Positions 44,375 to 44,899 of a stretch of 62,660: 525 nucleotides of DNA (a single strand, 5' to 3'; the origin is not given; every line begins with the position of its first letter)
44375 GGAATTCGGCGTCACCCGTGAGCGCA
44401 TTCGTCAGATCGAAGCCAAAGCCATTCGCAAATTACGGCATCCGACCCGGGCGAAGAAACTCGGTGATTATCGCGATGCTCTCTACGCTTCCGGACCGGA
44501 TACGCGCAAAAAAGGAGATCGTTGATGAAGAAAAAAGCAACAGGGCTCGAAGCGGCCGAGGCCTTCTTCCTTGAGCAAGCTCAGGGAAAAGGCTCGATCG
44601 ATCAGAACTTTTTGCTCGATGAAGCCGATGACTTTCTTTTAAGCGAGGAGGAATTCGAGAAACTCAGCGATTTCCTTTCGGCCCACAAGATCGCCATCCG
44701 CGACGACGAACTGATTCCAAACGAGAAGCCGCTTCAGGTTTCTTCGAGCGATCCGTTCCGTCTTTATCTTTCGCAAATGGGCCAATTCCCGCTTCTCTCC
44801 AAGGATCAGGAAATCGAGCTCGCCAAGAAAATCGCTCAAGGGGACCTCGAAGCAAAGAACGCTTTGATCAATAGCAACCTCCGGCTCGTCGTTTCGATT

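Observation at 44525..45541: Second full RpoD-type sigma factor translationally coupled to rpoD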

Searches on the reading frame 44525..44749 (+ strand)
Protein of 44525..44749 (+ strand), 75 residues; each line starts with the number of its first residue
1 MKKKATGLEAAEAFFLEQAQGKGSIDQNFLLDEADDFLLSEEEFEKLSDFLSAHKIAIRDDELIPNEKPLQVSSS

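Call 49: search_solved_structures(query=A2, max_evalue=10, show_alignments=2)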
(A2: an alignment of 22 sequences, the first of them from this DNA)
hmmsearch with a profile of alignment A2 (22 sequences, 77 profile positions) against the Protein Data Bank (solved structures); distinct sequences matched with E-value up to 10: 12.
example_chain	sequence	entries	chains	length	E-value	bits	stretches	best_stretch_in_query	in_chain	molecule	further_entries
5mww_A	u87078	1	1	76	0.011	19.2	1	4-67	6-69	RNA polymerase sigma factor SigA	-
7l7b_F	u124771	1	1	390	0.014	18.9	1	4-67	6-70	RNA polymerase sigma factor SigA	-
8x6f_E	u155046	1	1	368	0.039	17.5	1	8-71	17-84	RNA polymerase sigma factor SigA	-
7ckq_F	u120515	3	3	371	0.071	16.6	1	5-67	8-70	RNA polymerase sigma factor SigA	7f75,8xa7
6upk_H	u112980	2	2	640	0.64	13.6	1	43-72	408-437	FACT complex subunit SSRP1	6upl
5opt_i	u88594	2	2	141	0.81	13.2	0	42-58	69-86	40S ribosomal protein S12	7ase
2oa4_A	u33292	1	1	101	0.84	13.2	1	32-57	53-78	SiR5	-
1npb_A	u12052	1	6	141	0.86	13.1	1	39-63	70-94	fosfomycin-resistance protein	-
5xpb_A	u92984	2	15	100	0.89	13.1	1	14-46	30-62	DNAation factor-related protein 4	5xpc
1re5_A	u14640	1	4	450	0.91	13.1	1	7-66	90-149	3-carboxy-cis,cis-muconate cycloisomerase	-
4aee_A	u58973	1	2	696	1.7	12.2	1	37-63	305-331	ALPHA AMYLASE, CATALYTIC REGION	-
3qv0_A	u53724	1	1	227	7.6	10.1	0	40-66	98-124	Mitochondrial acidic protein MAM33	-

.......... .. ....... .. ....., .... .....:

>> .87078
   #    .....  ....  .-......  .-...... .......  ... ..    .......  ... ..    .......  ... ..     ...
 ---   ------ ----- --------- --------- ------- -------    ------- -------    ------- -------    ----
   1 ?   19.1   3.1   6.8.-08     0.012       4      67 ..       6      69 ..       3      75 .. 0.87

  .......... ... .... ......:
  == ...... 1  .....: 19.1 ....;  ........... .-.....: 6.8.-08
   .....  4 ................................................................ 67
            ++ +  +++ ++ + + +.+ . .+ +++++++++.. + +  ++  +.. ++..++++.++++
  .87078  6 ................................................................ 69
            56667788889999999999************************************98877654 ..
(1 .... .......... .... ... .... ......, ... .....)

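Call 50: search_protein_families(library=pfam, alignment_id=A2, max_evalue=1)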
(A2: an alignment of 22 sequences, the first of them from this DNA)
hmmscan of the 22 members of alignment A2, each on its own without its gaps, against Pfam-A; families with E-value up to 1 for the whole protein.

A. member 1, seq(75 aa): 0 families

B. families by the number of members that match (of 22 scanned): 15 families
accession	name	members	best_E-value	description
PF03979.19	Sigma70_r1_1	13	1.5e-05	Sigma-70 factor, region 1.1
PF04444.19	Dioxygenase_N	4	0.00032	Catechol dioxygenase N terminus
PF21120.3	MCM_WH_arc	2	0.12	Archaeal MCM, winged-helix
PF07345.16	ATPaseInh_sub_z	1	0.033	ATPase inhibitor subunit zeta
PF00496.27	SBP_bac_5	1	0.033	Bacterial extracellular solute-binding proteins, family 5 Middle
PF14794.11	DUF4479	1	0.061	Domain of unknown function (DUF4479)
PF19792.4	DUF6276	1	0.089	Family of unknown function (DUF6276)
PF24434.1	DUF7557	1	0.092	Family of unknown function (DUF7557)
PF02113.21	Peptidase_S13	1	0.093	D-Ala-D-Ala carboxypeptidase 3 (S13) family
PF07224.18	Chlorophyllase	1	0.095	Chlorophyllase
PF03950.23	tRNA-synt_1c_C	1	0.12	tRNA synthetases class I (E and Q), anti-codon binding domain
PF09701.15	Cas_Cmr5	1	0.13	CRISPR-associated protein (Cas_Cmr5)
PF07485.16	DUF1529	1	0.16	Domain of Unknown Function (DUF1259)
PF14842.11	FliG_N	1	0.16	FliG N-terminal domain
PF11553.14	DUF3231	1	0.18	Protein of unknown function (DUF3231)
